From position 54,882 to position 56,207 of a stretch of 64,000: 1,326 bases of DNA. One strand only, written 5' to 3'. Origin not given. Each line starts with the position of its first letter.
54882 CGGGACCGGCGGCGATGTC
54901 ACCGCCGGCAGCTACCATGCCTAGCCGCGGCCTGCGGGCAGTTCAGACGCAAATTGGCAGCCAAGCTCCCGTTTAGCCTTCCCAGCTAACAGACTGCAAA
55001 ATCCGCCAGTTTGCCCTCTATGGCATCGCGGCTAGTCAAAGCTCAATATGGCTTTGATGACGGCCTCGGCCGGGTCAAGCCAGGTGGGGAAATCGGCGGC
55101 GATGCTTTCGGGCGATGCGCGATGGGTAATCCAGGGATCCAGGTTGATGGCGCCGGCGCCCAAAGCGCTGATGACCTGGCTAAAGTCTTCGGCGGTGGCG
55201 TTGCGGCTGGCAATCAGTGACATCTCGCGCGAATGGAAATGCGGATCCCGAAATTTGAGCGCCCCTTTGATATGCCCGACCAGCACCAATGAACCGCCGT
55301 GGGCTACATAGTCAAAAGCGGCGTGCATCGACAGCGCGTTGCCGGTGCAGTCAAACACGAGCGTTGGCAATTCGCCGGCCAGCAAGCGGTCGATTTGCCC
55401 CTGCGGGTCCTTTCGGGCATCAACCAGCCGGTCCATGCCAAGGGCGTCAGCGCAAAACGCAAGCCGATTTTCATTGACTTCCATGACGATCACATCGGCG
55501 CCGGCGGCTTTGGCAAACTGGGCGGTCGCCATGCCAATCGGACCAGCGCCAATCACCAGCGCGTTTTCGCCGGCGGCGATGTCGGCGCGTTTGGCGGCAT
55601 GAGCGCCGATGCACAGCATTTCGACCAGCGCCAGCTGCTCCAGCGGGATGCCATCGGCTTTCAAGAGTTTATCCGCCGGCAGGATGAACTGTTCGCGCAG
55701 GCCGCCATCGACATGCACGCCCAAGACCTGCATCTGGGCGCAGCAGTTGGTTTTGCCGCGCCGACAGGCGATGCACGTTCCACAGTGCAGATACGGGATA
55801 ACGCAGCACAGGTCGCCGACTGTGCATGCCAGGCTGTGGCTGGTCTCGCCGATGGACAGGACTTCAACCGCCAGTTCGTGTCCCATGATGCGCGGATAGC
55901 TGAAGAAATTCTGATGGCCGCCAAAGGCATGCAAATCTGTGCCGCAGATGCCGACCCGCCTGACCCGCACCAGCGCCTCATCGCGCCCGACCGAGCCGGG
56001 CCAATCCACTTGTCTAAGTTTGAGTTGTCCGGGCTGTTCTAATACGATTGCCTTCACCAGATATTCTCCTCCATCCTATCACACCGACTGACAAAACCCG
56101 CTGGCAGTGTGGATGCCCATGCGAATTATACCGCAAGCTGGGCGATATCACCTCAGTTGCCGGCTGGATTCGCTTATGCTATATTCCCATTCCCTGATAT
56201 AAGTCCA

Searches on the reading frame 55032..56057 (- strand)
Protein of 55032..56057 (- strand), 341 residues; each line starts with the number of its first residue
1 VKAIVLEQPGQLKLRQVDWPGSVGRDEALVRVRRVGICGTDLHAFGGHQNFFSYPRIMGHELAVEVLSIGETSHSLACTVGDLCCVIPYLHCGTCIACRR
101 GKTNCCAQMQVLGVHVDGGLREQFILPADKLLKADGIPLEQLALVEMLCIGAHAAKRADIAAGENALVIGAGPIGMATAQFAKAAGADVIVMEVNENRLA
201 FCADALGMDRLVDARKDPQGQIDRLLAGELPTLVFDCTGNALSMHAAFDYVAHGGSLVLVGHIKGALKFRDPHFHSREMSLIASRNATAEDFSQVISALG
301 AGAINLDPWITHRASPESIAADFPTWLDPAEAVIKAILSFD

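Call 8: search_protein_families(library=ncbifam, proteins=[window:55032-56057:-], max_evalue=0.01)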
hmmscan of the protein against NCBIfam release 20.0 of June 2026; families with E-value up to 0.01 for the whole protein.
window:55032-56057:- (341 aa): 41 families (the best 25 are shown)
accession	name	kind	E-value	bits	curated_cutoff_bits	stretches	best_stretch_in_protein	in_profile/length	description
NF007489.0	PRK10083.1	equivalog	4.1e-53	180.5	376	1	1-326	1-323/339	Zn-dependent oxidoreductase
NF003808.0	PRK05396.1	equivalog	1.2e-44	152.6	380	1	1-321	1-323/341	L-threonine 3-dehydrogenase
NF041097.1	keto_inos_dh_IolM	equivalog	7.1e-44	150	450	1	10-318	38-369/389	scyllo-inosose 3-dehydrogenase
TIGR00692.1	tdh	equivalog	1.3e-43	149.3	458.35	1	13-317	12-319/340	L-threonine 3-dehydrogenase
NF007642.0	PRK10309.1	equivalog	7.9e-34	117.4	550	1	1-321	1-328/347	galactitol-1-phosphate 5-dehydrogenase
NF010344.0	PRK13771.1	subfamily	1.8e-33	115.9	349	1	1-313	1-307/334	putative alcohol dehydrogenase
NF007375.0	PRK09880.1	equivalog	1.4e-30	106.2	469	1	25-319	27-323/344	L-idonate 5-dehydrogenase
NF006940.0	PRK09422.1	equivalog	1.3e-28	100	344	1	1-294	1-293/338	alcohol dehydrogenase AdhP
TIGR03201.1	dearomat_had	equivalog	1.7e-28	99.7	338.65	1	9-313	7-324/349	6-hydroxycyclohex-1-ene-1-carbonyl-CoA dehydrogenase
NF041172.1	AcrlCoa_red_Thmprot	equivalog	3.1e-27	95.4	500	1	1-305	1-302/334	acryloyl-CoA reductase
TIGR03366.1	HpnZ_proposed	hypoth_equivalog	2.7e-24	86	328.1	1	26-264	6-256/315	putative phosphonate catabolism associated alcohol dehydrogenase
TIGR01202.1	bchC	equivalog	1.1e-22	80.6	291.25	1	2-328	3-298/308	chlorophyll synthesis pathway protein BchC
TIGR03451.1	mycoS_dep_FDH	equivalog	2.3e-22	79.3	512.9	2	23-108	24-106/358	S-(hydroxymethyl)mycothiol dehydrogenase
TIGR03989.1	Rxyl_3153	subfamily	1.2e-21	77.4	440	2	3-108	5-107/370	NDMA-dependent alcohol dehydrogenase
TIGR02822.1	adh_fam_2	subfamily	1.3e-21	77.1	283.5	1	13-292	16-289/329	zinc-binding alcohol dehydrogenase family protein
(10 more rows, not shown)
